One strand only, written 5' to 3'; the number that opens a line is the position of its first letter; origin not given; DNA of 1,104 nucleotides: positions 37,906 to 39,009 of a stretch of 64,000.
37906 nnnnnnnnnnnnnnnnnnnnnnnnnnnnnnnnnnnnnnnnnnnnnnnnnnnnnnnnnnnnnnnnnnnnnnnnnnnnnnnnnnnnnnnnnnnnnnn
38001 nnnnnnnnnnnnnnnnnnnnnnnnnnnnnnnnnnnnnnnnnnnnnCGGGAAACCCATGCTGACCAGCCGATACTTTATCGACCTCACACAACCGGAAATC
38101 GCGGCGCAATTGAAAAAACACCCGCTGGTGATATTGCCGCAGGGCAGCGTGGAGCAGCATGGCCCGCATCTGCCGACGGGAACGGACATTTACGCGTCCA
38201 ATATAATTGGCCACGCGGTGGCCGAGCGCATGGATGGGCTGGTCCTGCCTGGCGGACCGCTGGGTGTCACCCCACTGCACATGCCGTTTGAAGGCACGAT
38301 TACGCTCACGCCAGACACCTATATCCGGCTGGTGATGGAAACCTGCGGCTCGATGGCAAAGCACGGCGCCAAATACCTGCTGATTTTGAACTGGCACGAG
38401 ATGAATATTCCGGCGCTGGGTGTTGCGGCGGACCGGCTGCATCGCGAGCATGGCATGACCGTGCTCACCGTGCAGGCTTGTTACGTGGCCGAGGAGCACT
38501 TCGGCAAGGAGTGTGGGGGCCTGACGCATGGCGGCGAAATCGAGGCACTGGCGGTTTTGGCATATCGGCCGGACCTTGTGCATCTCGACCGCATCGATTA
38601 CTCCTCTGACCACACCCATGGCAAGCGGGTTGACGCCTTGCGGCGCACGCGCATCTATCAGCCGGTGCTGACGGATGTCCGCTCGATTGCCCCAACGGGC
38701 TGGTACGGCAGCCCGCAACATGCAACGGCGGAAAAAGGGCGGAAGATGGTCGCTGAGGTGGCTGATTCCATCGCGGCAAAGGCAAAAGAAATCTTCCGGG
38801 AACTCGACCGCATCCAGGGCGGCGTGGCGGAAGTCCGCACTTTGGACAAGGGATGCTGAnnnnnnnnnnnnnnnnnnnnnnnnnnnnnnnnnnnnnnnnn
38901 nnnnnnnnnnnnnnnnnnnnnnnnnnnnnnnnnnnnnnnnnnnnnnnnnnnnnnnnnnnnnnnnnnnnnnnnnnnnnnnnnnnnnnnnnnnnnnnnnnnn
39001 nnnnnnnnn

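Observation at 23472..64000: About 40-kb catabolic island for an unidentified substrate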

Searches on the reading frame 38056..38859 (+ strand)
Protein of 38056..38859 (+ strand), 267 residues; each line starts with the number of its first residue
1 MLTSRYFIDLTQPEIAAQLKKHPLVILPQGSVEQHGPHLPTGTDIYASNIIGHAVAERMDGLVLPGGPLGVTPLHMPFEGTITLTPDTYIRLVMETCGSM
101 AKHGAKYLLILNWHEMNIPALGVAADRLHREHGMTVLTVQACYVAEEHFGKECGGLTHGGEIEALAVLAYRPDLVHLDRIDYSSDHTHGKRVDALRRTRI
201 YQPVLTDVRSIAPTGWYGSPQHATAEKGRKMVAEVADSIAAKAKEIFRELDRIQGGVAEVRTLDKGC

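Call 5: search_protein_families(library=pfam, proteins=[window:38056-38859:+], max_evalue=0.001)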
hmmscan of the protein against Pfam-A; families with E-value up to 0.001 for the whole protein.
window:38056-38859:+ (267 aa): 1 family
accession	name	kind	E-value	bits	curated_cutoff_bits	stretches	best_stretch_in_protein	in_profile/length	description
PF02633.19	Creatininase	-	1.4e-57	195.3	31.3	1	9-241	2-236/238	Creatinine amidohydrolase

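Call 9: search_protein_families(library=ncbifam, proteins=[window:38056-38859:+], max_evalue=0.00001)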
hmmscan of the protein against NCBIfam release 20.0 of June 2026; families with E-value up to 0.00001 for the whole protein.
window:38056-38859:+ (267 aa): 3 families
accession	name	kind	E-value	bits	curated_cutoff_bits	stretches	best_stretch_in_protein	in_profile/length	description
TIGR04448.1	creatininase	equivalog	1.8e-27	96.6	235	1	9-245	1-244/246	creatininase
TIGR03964.1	mycofact_creat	equivalog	9.9e-27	94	172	1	17-245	7-219/228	mycofactocin biosynthesis peptidyl-dipeptidase MftE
NF041098.2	diketo_inos_hlase_IolN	equivalog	2.1e-15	56.6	245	1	6-248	8-267/307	3-dehydro-scyllo-inosose hydrolase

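Call 10: find_homologous_proteins(query=window:38056-38859:+, max_evalue=1e-10)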
Query window:38056-38859:+ (267 aa): 3306 proteins with E <= 1e-10 among 4941 candidates; the best 120 are listed.
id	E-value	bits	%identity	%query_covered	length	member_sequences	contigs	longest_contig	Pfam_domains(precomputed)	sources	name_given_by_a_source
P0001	3.2e-162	556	91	100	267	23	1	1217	PF02633.20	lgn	-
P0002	9.6e-158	541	90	100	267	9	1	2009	PF02633.20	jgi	jgi:creatinine amidohydrolase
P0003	2.9e-157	540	89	99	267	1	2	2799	PF02633.20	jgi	jgi:creatinine amidohydrolase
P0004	2.9e-156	536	88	99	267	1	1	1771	PF02633.20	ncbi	-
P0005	3.0e-156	536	89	99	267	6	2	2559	PF02633.20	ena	-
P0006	8.6e-156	535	88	99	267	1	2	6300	PF02633.20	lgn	-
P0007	2.2e-155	534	87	99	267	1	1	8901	PF02633.20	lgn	-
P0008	3.1e-155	533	86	99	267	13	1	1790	PF02633.20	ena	-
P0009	4.5e-155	533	86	99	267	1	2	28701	PF02633.20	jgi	jgi:creatinine amidohydrolase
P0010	1.5e-154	531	88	98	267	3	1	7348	PF02633.20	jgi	jgi:creatinine amidohydrolase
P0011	1.7e-154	531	88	100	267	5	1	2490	PF02633.20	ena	-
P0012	1.5e-153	528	86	99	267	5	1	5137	PF02633.20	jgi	jgi:creatinine amidohydrolase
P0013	2.5e-153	527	86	99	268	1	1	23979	PF02633.20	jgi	jgi:creatinine amidohydrolase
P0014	3.8e-153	526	86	99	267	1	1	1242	PF02633.20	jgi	jgi:creatinine amidohydrolase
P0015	4.1e-153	526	87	99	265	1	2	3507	PF02633.20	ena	-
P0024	4.8e-151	519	85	99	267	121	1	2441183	PF02633.20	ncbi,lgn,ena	-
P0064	1.7e-145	501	81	100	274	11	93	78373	PF02633.20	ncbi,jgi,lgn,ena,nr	ncbi:MAG: creatininase [Acidobacteria bacterium]|nr:MAG: creatininase [Acidobacteriota bacterium]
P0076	1.9e-144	498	81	100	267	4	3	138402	PF02633.20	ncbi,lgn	-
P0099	1.1e-141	489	79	99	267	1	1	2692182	PF02633.20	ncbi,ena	-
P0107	3.6e-141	487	81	98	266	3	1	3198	PF02633.20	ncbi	-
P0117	4.9e-140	483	77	99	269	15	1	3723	PF02633.20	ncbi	-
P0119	8.9e-140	482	78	98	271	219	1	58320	PF02633.20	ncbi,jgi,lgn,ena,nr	ncbi:MAG: creatininase family protein [Rhodospirillales bacterium]|nr:creatininase family protein [R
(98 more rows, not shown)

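Call 11: find_encoding_contigs(protein=window:38056-38859:+, flank=10000, max_places=6)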
Protein window:38056-38859:+ (267 aa): 24 contigs read that carry it; 6 places shown.
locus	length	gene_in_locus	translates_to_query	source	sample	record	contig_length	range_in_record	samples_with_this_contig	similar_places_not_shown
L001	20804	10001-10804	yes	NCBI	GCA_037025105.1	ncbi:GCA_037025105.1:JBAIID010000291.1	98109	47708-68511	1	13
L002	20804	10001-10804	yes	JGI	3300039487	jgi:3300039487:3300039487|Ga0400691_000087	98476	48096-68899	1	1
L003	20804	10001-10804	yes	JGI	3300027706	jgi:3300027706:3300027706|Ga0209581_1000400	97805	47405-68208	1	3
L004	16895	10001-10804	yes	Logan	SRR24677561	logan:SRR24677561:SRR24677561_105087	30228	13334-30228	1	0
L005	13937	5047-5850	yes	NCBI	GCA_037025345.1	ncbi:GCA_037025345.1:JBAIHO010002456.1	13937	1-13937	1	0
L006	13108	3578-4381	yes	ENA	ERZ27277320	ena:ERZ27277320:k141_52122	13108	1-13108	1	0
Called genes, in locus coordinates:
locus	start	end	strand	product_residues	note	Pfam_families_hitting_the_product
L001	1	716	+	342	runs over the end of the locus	PF24796:WDR55 (faint), PF25174:Beta-prop_THOC3 (faint)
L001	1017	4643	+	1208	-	PF13620:CarboxypepD_reg, PF13715:CarbopepD_reg_2 (weak), PF25183:OMP_b-brl_4, PF00593:TonB_dep_Rec_b-barrel (weak)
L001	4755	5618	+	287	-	PF14534:DUF4440 (faint)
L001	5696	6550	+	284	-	PF14534:DUF4440 (weak)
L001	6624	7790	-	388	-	PF04295:GD_AH_second, PF20629:GD_AH_C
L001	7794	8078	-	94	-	-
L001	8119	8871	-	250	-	PF00392:GntR, PF07729:FCD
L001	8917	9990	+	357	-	PF01408:GFO_IDH_MocA, PF03807:F420_oxidored (weak), PF22725:GFO_IDH_MocA_C3, PF02894:GFO_IDH_MocA_C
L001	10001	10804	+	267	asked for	PF02633:Creatininase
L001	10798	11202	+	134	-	PF07883:Cupin_2, PF02311:AraC_binding (weak), PF05899:Cupin_3 (faint)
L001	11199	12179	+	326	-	PF00389:2-Hacid_dh, PF02826:2-Hacid_dh_C, PF03446:NAD_binding_2 (weak)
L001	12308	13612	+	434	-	PF00375:SDF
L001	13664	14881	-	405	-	PF06500:FrsA-like, PF00326:Peptidase_S9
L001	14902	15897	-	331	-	PF13379:NMT1_2, PF09084:NMT1 (weak)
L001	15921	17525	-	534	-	-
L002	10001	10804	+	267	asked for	PF02633:Creatininase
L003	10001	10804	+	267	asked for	PF02633:Creatininase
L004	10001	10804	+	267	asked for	PF02633:Creatininase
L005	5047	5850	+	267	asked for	PF02633:Creatininase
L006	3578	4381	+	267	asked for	PF02633:Creatininase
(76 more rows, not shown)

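Call 12: find_encoding_contigs(protein=P0024, flank=10000, max_places=2)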
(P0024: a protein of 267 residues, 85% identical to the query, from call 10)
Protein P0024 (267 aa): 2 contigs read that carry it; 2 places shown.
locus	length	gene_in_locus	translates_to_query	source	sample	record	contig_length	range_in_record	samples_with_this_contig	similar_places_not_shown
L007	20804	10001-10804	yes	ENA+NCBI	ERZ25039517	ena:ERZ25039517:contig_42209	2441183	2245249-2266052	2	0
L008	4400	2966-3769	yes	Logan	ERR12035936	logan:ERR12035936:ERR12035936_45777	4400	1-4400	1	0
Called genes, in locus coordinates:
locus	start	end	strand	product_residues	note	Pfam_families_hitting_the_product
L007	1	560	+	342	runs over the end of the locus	PF25174:Beta-prop_THOC3 (faint), PF24796:WDR55 (faint)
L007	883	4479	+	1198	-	PF13620:CarboxypepD_reg, PF25183:OMP_b-brl_4, PF00593:TonB_dep_Rec_b-barrel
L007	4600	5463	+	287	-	PF14534:DUF4440 (faint)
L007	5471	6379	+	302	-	PF14534:DUF4440 (weak)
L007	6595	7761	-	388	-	PF04295:GD_AH_second, PF20629:GD_AH_C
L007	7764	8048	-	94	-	-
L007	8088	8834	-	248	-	PF00392:GntR, PF07729:FCD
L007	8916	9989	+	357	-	PF01408:GFO_IDH_MocA, PF03807:F420_oxidored (weak), PF22725:GFO_IDH_MocA_C3, PF02894:GFO_IDH_MocA_C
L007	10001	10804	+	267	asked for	PF02633:Creatininase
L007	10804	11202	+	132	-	PF00190:Cupin_1 (weak), PF07883:Cupin_2, PF02311:AraC_binding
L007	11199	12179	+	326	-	PF00389:2-Hacid_dh, PF02826:2-Hacid_dh_C, PF03446:NAD_binding_2 (weak)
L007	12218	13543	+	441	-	PF00375:SDF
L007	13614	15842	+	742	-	PF20256:MoCoBD_2, PF02738:MoCoBD_1, PF20256:MoCoBD_2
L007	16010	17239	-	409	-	PF06500:FrsA-like, PF00326:Peptidase_S9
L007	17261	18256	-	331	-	PF13379:NMT1_2, PF09084:NMT1 (weak)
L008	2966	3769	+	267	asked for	PF02633:Creatininase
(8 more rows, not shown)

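Call 13: find_encoding_contigs(protein=P0119, flank=10000, max_places=3)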
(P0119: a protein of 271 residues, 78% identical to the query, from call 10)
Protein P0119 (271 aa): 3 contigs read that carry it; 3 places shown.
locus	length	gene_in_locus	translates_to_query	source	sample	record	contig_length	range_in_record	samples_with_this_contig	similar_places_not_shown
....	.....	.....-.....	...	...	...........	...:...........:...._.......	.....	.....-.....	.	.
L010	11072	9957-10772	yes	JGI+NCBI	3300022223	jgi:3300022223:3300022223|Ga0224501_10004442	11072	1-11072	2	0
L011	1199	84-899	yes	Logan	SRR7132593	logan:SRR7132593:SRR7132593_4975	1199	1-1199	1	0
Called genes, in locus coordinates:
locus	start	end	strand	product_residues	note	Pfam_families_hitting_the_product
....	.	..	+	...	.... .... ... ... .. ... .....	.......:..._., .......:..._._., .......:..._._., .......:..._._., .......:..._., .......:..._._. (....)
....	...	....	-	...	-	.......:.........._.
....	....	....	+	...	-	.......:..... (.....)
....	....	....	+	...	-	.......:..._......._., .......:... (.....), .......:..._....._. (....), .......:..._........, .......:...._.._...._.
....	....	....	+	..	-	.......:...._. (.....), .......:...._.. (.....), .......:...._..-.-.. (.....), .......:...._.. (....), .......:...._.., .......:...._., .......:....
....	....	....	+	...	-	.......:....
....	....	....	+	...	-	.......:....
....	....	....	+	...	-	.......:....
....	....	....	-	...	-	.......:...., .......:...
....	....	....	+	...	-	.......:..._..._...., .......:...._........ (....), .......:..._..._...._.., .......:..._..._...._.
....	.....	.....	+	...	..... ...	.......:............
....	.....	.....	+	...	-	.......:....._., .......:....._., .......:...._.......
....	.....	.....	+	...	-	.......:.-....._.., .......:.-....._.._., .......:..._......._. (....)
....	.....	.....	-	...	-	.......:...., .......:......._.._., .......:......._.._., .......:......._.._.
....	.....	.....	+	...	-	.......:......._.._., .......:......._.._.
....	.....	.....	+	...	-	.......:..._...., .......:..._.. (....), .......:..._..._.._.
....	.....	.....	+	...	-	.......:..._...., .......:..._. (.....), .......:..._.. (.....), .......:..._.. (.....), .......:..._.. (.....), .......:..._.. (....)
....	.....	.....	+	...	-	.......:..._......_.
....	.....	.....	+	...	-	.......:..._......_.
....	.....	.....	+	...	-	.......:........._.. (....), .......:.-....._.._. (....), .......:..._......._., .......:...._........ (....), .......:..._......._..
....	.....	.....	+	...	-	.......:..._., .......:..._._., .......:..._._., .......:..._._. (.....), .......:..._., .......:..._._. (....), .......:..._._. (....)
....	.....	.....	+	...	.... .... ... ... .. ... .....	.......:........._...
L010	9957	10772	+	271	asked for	PF02633:Creatininase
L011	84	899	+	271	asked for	PF02633:Creatininase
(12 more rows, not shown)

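Call 14: find_encoding_contigs(protein=P0099, flank=10000, max_places=2)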
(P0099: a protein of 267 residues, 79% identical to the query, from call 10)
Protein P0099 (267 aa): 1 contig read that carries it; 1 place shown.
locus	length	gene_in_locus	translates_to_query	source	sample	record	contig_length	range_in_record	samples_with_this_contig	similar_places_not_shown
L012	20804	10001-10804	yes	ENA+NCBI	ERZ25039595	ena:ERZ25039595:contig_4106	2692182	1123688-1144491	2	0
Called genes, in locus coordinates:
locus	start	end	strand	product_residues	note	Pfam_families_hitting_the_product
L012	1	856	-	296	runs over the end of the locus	PF07853:DUF1648 (weak)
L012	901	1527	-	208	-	PF25842:NfeD_TM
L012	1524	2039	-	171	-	-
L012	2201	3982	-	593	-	PF00501:AMP-binding, PF23562:AMP-binding_C_3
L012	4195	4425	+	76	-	PF00578:AhpC-TSA (weak)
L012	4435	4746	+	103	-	PF00578:AhpC-TSA, PF08534:Redoxin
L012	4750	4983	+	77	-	-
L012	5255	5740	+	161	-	-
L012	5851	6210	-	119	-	PF01557:FAA_hydrolase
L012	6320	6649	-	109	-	PF10370:Rv2993c-like_N (weak)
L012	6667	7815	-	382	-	PF04295:GD_AH_second, PF20629:GD_AH_C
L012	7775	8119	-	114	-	-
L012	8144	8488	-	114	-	PF07729:FCD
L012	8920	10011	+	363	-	PF01408:GFO_IDH_MocA, PF03807:F420_oxidored, PF02894:GFO_IDH_MocA_C, PF22725:GFO_IDH_MocA_C3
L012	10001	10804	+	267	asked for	PF02633:Creatininase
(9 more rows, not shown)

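Call 16: find_related_loci(query=A1, collection=genome_contigs, flank=10000)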
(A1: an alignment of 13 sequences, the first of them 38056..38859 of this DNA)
Query A1 (267 aa) in genome_contigs; peptide patterns used: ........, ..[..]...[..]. (x = any residue, [..] = any of these).
600 stretches matched a pattern (row limit reached: there are more); 584 encode a relative of the query (tblastn E <= 1e-3); the best 80 are kept; 80 distinct loci.
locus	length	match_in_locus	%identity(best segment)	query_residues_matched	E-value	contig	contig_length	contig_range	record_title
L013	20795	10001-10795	85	1-265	3e-155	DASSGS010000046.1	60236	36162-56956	MAG TPA_asm: Candidatus Acidoferrum sp. isolate SMAG_U1039 k141_326833, whole genome shotgun sequence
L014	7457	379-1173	83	1-265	2e-155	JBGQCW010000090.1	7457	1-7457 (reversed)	MAG: Candidatus Acidiferrum sp. isolate OBJ2_061818_110_30 k141_1983501_length_7457_cov_67.7228, whole genome shotgun se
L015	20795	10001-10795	84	1-265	3e-154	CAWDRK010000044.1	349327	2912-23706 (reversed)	MAG: Candidatus Acidoferrales bacterium isolate MFD05377.bin.2.18 genome assembly, contig: contig_60178, whole genome sh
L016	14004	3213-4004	84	2-265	1e-152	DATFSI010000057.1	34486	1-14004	MAG TPA_asm: Candidatus Acidoferrum sp. isolate SMAG_U9380 k141_3113418, whole genome shotgun sequence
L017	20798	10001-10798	82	1-266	2e-152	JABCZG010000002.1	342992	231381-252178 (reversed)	MAG: Acidobacteria bacterium isolate Inc-BW-C-12-M_MAG16 Ga0210394_10000030, whole genome shotgun sequence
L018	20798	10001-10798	81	1-266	5e-150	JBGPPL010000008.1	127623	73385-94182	MAG: Terriglobia bacterium isolate OBJ2_061818_050_14 k141_110871_length_127623_cov_13.9975, whole genome shotgun sequen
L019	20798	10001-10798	82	1-266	1e-149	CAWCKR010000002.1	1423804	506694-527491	MAG: Terriglobia bacterium isolate MFD01872.bin.1.96 genome assembly, contig: contig_2657, whole genome shotgun sequence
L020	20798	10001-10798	80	1-266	1e-148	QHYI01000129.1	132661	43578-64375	MAG: Acidobacteria bacterium isolate gp2 AA92 14_0919_09_20cm_scaffold_129_curated, whole genome shotgun sequence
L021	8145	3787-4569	81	1-261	1e-145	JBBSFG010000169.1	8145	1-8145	MAG: Candidatus Acidiferrales bacterium isolate LS1_sbin.80 LS1_sbin.80_K_1101913_L_8145_cov_166.8924, whole genome shot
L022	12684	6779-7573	78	1-265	8e-145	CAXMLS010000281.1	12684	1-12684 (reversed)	MAG TPA_asm: uncultured bacterium isolate SRR1572169_concoct_8 genome assembly, contig: ERZ16270753.61159, whole genome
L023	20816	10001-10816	77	1-267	3e-144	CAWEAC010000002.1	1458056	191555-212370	MAG: uncultured Alphaproteobacteria bacterium isolate MFD05705.bin.1.186 genome assembly, contig: contig_52653, whole ge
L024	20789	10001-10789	78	1-263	5e-144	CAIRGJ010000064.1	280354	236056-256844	MAG: uncultured Rhizobiales bacterium isolate MJ-time_bin-4754 genome assembly, contig: bin-4754:64/64, whole genome sho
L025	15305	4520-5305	79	1-262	4e-144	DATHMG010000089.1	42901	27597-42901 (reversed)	MAG TPA_asm: Candidatus Acidoferrum sp. isolate SMAG_U12626 k141_318729, whole genome shotgun sequence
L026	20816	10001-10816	76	1-267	3e-144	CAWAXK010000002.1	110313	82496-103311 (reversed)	MAG: uncultured Alphaproteobacteria bacterium isolate MFD05942.bin.3.4 genome assembly, contig: contig_1239, whole genom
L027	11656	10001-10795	77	2-266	5e-143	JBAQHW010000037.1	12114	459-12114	MAG: Xanthobacteraceae bacterium isolate MFD04870_ilm_asm_bin17 k127_68894, whole genome shotgun sequence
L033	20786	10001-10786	78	2-263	1e-141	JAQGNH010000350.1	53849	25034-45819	MAG: Betaproteobacteria bacterium isolate RYN_582 scaffold_1687354, whole genome shotgun sequence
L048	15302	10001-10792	76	2-265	3e-139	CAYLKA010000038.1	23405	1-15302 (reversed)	MAG TPA_asm: uncultured Gammaproteobacteria bacterium isolate SRP092796_co5_405 genome assembly, contig: NODE_2411_lengt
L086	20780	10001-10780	76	4-263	7e-136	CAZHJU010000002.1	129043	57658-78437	MAG TPA_asm: uncultured Bordetella sp. isolate SRP344714_co1_340 genome assembly, contig: NODE_310_length_129043_cov_9.3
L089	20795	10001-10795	72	2-266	1e-135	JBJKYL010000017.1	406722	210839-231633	MAG: Candidatus Rariloculaceae bacterium isolate LRMED-394 Gammaproteobacteria-LRMED-394-C17, whole genome shotgun seque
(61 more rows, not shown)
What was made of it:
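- The hydrolase is 72-91% identical in Acidobacteriota and in Alpha-, Beta- and Gammaproteobacteria (calls 10, 16).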

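Call 21: search_solved_structures(query=window:38056-38859:+, max_evalue=0.001)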
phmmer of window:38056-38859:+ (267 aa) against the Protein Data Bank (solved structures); distinct sequences matched with E-value up to 0.001: 8.
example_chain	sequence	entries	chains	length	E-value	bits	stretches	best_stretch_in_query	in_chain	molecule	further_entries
3a6j_A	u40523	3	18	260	1.2e-13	54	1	8-185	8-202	Creatinine amidohydrolase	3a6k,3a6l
3a6h_A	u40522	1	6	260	1.8e-13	53.4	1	8-185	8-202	Creatinine amidohydrolase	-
3a6g_A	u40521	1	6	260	2e-13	53.3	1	8-185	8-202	Creatinine amidohydrolase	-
1j2t_A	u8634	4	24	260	2e-13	53.3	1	8-185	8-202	creatinine amidohydrolase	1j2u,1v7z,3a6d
3a6e_A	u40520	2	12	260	2.2e-13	53.2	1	8-185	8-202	Creatinine amidohydrolase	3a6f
3no4_A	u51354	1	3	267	8.8e-13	51.2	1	11-128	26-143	creatinine amidohydrolase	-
1q3k_A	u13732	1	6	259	1.9e-12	50.1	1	9-181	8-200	creatininase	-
3lub_A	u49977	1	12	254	3.7e-08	36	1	20-246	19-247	Putative creatinine amidohydrolase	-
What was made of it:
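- On Creatinine amidohydrolase (creatininase proper): The best solved relative scores 54 bits (call 21).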

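Call 34: search_dna_similar(query=window:38056-38859:+, collection=plasmids, mode=protein, max_rows=25, max_evalue=1e-30)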
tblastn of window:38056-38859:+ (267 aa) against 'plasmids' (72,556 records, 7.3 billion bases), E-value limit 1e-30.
Records with a match: 1; places in all: 1; records where one place covers at least 80% of the query: 1.
Best place of each record, by identity: <60% 1.
By first word of the organism name: Haloarcula 1.
By predicted mobility (MOB-suite, as given by PLSDB): non-mobilizable 1.
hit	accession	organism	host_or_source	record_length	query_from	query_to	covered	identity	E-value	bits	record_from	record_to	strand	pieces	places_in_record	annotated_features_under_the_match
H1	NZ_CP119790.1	Haloarcula ordinaria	cell culture,sediment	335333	7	258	94%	41.9%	7e-43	162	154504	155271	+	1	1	creatininase family protein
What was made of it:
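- Tried and rejected: The only hit was a 42%-identical Haloarcula protein (call 34).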

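Call 53: list_cluster_members(proteins=[P0119, P0117, P0107, P0064, P0076])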
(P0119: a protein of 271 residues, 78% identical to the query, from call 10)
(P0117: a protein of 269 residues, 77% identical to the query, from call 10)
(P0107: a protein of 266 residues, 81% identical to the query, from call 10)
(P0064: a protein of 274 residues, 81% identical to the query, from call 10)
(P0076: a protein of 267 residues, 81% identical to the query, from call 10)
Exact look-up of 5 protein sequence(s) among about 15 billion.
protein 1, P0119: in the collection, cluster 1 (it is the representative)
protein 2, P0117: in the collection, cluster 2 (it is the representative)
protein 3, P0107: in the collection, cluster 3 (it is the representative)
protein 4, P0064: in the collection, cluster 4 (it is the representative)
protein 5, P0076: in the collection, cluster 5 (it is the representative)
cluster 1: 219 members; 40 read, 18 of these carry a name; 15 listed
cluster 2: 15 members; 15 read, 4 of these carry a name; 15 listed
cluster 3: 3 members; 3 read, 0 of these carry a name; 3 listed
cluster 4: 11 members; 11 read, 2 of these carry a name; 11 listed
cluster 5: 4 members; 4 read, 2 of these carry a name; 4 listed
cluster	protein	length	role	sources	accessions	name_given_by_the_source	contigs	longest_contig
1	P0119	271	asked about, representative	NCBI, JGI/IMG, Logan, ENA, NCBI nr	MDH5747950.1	MAG: creatininase family protein [Rhodospirillales bacterium] | creatininase family protein [Rhodospirillales bacterium]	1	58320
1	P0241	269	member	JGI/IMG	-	creatinine amidohydrolase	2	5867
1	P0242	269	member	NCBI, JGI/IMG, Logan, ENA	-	creatinine amidohydrolase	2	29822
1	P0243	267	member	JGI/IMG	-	creatinine amidohydrolase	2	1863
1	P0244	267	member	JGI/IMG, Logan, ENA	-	creatinine amidohydrolase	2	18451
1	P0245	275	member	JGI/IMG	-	creatinine amidohydrolase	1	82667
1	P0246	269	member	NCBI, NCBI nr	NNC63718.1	MAG: creatininase family protein [Gammaproteobacteria bacterium] | creatininase family protein [Gammaproteobacteria bacterium]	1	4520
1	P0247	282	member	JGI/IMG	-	creatinine amidohydrolase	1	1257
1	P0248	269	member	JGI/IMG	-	creatinine amidohydrolase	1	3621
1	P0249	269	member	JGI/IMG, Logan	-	creatinine amidohydrolase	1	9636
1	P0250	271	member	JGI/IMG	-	creatinine amidohydrolase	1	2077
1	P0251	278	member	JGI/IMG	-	creatinine amidohydrolase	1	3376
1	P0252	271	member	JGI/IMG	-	creatinine amidohydrolase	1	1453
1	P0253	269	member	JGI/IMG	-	creatinine amidohydrolase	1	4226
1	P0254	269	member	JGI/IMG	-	creatinine amidohydrolase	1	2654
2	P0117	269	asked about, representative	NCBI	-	-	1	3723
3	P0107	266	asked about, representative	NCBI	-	-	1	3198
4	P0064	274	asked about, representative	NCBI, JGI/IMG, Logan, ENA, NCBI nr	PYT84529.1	MAG: creatininase [Acidobacteria bacterium] | MAG: creatininase [Acidobacteriota bacterium]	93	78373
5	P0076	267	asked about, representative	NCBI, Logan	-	-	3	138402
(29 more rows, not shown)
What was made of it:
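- Tried and rejected: Cluster members are all from MAGs or metagenomes (call 53).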
